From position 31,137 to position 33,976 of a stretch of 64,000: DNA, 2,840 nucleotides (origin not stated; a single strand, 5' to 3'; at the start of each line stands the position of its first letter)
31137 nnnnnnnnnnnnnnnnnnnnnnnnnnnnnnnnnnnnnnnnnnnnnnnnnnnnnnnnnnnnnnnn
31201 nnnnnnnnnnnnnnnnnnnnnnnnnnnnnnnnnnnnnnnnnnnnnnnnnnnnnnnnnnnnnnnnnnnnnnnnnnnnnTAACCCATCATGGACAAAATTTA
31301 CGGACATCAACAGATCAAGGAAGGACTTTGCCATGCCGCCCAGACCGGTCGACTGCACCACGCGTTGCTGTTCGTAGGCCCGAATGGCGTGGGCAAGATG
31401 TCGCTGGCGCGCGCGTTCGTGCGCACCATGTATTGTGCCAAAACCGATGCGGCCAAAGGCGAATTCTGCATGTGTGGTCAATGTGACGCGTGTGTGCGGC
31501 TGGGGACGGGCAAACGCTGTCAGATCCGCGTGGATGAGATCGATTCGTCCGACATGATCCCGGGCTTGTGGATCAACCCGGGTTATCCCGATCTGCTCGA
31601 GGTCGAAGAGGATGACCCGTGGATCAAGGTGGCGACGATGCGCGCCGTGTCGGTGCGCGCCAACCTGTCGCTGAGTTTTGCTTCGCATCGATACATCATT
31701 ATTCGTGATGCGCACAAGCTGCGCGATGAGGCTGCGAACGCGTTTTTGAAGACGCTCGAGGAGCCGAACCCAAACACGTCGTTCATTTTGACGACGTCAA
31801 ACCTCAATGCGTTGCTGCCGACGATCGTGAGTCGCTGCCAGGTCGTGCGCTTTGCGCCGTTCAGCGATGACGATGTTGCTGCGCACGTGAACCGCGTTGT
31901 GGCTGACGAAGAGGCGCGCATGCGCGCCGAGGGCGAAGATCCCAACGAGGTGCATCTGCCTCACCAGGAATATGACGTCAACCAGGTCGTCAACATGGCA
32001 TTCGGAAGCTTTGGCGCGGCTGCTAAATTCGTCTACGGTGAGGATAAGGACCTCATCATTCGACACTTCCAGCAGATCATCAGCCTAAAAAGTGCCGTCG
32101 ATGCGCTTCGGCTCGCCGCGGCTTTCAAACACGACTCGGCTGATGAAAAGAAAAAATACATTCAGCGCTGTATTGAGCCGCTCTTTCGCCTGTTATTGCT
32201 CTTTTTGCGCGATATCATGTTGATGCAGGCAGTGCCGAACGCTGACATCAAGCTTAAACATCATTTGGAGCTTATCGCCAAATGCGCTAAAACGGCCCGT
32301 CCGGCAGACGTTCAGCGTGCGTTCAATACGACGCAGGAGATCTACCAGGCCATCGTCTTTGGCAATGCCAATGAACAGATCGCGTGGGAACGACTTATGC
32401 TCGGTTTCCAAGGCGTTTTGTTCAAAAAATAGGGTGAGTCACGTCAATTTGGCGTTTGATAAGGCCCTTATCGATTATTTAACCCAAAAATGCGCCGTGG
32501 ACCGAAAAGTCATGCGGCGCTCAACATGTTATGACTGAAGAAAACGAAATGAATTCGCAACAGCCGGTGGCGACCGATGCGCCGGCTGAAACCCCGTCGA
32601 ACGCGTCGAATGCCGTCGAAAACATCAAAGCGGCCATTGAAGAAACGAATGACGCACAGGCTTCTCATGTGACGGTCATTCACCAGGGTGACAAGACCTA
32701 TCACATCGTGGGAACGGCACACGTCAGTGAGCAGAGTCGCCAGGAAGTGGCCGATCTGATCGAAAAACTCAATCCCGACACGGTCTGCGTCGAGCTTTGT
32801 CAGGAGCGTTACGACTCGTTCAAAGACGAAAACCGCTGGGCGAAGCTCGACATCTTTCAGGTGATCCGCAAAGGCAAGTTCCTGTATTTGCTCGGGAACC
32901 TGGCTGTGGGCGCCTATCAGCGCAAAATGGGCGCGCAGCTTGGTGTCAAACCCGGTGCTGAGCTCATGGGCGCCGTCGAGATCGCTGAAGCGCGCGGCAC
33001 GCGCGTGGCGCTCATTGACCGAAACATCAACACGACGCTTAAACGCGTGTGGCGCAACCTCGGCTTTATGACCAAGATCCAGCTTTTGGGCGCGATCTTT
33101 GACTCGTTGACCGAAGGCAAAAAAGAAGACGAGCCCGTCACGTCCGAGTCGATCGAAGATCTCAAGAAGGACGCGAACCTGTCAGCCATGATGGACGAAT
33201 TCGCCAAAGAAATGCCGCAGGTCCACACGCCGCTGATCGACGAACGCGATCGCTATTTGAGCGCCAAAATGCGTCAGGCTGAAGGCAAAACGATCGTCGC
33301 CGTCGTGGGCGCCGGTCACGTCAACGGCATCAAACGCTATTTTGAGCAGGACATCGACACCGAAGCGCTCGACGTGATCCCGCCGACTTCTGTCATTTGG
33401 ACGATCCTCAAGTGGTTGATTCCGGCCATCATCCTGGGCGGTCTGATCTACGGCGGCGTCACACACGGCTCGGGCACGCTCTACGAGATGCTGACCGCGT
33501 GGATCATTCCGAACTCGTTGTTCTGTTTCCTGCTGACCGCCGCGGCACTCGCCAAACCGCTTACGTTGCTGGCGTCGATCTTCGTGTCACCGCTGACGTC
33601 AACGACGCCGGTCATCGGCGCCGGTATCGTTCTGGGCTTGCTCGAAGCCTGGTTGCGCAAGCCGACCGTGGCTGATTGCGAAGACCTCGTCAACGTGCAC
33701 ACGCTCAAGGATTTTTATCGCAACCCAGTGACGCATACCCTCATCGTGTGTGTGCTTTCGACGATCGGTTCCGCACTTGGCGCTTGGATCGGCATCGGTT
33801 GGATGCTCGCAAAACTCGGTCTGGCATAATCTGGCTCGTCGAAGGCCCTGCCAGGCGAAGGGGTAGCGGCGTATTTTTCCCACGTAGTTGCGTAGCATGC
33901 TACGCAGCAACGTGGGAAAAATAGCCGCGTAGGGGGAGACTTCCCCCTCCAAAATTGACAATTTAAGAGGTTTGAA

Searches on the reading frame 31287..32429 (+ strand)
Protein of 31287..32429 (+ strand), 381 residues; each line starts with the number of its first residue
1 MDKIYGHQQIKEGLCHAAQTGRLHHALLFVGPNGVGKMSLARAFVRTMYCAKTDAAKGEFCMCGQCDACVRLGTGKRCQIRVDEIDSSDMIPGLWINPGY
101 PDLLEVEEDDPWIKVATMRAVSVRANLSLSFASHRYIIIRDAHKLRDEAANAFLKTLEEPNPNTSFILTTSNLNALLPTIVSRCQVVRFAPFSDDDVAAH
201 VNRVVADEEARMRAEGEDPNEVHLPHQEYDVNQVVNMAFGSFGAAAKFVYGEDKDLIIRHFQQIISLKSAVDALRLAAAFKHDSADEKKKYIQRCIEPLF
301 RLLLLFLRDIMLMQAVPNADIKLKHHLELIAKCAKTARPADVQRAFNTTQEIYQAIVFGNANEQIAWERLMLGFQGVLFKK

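Call 64: search_protein_families(library=pfam, proteins=[window:31287-32429:+], max_evalue=0.001)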
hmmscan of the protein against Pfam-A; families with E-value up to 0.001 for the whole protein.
window:31287-32429:+ (381 aa): 2 families
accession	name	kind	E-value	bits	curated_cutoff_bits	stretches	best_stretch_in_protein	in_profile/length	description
PF13177.12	DNA_pol3_delta2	-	2.2e-40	138.7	27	1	7-192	2-160/161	DNA polymerase III, delta subunit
PF00004.35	AAA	-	1.2e-06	29.5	21.2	0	27-61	1-35/131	ATPase family associated with various cellular activities (AAA)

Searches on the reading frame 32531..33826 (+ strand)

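Call 64: search_protein_families(library=pfam, proteins=[window:32531-33826:+], max_evalue=0.001)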
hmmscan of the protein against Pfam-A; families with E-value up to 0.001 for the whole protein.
window:32531-33826:+ (432 aa): 1 family
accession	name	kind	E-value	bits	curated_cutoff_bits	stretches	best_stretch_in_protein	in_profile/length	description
PF01963.22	TraB_PrgY_gumN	-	4.5e-36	125.5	26.8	1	48-272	3-252/263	TraB/PrgY/gumN family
